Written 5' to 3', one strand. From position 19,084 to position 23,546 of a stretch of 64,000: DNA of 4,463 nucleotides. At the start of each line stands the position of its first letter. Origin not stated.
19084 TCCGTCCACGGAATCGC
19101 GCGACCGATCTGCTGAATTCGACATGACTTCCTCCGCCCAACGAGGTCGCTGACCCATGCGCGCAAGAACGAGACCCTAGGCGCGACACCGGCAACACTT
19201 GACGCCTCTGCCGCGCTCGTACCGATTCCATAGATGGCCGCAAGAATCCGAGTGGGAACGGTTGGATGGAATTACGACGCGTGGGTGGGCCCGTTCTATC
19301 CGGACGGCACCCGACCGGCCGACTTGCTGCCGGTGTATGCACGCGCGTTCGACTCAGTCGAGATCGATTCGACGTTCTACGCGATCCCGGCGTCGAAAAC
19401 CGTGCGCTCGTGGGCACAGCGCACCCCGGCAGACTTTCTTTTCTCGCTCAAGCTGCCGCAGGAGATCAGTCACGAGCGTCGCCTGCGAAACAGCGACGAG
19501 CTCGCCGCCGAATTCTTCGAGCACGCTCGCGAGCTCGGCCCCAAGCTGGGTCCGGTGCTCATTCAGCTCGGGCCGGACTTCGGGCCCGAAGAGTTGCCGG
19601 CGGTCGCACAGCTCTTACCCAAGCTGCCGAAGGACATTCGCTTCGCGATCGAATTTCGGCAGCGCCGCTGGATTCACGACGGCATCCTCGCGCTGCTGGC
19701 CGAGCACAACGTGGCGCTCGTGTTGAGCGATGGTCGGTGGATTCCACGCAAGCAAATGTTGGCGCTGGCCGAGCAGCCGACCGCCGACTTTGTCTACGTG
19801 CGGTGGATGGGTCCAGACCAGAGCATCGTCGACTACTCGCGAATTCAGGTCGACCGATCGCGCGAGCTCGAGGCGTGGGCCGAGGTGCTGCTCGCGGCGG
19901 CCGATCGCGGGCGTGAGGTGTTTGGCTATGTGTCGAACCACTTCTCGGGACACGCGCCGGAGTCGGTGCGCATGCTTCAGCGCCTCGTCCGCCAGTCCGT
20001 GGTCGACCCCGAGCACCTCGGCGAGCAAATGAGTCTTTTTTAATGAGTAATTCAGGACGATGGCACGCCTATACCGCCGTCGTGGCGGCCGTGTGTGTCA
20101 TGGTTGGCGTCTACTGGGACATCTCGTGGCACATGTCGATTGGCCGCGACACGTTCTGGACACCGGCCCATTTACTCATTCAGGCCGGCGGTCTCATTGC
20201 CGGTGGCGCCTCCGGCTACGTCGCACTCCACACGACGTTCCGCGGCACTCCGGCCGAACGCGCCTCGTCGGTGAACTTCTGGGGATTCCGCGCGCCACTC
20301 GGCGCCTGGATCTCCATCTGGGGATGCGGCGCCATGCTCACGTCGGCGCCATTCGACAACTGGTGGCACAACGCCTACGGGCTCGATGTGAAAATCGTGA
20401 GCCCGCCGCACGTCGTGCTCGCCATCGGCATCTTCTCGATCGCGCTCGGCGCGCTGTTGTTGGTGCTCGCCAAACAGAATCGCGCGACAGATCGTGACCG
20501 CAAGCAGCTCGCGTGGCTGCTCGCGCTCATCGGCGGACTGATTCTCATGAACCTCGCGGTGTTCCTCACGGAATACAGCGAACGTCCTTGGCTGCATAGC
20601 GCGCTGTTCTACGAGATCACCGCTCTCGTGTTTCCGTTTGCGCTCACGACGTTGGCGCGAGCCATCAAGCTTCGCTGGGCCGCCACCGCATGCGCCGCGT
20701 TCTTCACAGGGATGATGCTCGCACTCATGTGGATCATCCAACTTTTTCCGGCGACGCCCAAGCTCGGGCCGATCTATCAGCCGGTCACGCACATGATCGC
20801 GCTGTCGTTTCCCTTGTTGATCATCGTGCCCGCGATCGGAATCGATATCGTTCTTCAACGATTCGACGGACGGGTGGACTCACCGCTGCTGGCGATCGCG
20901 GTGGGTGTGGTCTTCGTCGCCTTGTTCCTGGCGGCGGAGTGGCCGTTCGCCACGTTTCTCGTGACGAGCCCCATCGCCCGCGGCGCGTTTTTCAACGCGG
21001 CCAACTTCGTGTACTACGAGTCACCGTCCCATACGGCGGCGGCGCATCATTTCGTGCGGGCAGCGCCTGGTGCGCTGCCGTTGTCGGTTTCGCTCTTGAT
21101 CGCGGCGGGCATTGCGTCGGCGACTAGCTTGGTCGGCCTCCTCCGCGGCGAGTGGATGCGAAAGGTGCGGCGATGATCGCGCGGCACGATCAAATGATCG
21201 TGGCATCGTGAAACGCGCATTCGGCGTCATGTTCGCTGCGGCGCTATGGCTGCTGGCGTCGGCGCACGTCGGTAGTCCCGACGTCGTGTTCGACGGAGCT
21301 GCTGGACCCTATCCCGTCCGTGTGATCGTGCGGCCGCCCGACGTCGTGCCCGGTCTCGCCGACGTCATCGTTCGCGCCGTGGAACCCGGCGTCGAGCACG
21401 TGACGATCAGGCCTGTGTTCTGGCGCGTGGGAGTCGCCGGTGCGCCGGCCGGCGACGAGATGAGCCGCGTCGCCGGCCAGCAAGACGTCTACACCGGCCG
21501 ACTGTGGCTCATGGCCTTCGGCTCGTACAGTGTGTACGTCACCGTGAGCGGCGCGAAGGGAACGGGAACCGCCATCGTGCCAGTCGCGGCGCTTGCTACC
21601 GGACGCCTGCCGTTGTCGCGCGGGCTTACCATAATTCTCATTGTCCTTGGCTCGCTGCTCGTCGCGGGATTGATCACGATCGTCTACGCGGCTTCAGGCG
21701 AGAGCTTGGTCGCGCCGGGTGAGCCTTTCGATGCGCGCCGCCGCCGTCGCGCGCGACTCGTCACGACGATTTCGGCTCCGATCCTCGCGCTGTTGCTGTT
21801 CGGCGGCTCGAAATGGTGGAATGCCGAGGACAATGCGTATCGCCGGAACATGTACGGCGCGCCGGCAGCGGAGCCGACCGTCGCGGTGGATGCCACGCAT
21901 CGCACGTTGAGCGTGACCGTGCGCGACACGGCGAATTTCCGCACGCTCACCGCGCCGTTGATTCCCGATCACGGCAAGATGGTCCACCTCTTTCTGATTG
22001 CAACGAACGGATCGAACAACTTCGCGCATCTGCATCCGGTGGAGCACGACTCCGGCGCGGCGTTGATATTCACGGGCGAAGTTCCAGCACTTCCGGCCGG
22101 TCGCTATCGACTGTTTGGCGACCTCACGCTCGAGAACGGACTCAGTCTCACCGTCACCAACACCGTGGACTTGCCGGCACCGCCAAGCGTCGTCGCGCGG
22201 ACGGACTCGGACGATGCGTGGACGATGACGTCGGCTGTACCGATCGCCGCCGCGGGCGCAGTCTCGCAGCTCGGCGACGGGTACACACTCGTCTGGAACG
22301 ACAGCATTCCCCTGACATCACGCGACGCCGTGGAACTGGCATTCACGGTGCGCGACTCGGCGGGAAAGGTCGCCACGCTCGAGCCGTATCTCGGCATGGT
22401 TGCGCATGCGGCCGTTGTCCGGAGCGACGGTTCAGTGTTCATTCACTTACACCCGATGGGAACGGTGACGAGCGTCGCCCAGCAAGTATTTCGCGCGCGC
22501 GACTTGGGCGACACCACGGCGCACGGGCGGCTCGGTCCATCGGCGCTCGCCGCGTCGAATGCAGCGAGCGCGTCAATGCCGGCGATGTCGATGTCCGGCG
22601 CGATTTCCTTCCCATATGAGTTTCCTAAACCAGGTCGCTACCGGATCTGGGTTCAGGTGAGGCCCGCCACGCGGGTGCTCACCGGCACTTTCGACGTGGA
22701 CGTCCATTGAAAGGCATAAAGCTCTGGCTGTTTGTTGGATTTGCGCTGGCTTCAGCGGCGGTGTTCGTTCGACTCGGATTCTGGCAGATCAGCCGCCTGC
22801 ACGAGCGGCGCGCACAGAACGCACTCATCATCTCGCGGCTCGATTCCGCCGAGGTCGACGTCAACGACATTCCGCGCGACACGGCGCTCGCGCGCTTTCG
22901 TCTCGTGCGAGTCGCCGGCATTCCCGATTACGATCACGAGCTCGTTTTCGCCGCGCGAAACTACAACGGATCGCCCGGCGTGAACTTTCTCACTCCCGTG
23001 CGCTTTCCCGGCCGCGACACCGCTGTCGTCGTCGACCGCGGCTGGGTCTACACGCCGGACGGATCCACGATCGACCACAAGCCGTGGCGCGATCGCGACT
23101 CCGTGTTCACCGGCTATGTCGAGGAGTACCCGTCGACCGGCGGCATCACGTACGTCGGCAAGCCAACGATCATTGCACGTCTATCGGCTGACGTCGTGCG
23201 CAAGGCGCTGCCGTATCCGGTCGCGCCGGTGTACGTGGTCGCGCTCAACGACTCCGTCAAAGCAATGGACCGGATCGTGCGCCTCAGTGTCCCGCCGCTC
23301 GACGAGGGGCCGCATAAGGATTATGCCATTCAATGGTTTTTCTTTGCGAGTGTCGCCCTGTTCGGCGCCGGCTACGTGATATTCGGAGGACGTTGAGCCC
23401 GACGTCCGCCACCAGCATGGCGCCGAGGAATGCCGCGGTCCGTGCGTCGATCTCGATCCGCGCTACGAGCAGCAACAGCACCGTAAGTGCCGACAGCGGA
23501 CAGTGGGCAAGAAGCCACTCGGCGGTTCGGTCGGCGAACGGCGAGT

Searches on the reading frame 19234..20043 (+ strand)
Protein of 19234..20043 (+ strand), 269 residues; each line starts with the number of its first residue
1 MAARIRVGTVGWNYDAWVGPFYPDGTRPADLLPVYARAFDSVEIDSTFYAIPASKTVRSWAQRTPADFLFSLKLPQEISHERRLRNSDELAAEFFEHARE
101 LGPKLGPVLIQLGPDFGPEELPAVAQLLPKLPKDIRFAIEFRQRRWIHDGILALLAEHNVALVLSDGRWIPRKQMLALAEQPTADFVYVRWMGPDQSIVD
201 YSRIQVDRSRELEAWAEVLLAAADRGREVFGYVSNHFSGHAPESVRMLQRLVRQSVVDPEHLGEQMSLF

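Call 49: search_protein_families(library=pfam, proteins=[window:19234-20043:+], max_evalue=0.01)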
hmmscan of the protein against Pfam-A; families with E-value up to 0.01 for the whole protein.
window:19234-20043:+ (269 aa): 1 family
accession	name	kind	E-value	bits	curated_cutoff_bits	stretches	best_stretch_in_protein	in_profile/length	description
PF01904.24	DUF72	-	6.5e-62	209.8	25.3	1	22-250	1-216/217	Protein of unknown function DUF72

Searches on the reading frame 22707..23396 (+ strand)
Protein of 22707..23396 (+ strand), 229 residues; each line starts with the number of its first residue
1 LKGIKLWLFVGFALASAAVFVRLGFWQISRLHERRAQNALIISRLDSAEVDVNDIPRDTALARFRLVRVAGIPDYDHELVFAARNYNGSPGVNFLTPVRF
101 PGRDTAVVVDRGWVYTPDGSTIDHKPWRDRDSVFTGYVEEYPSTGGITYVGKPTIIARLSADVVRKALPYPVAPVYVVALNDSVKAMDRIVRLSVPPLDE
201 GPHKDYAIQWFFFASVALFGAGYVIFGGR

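Call 49: search_protein_families(library=pfam, proteins=[window:22707-23396:+], max_evalue=0.01)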
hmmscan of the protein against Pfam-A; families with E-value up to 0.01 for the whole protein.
window:22707-23396:+ (229 aa): 1 family
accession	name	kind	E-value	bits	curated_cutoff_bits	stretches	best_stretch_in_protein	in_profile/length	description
PF02104.20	SURF1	-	4.6e-27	96.1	23.4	1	15-214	2-204/205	SURF1 family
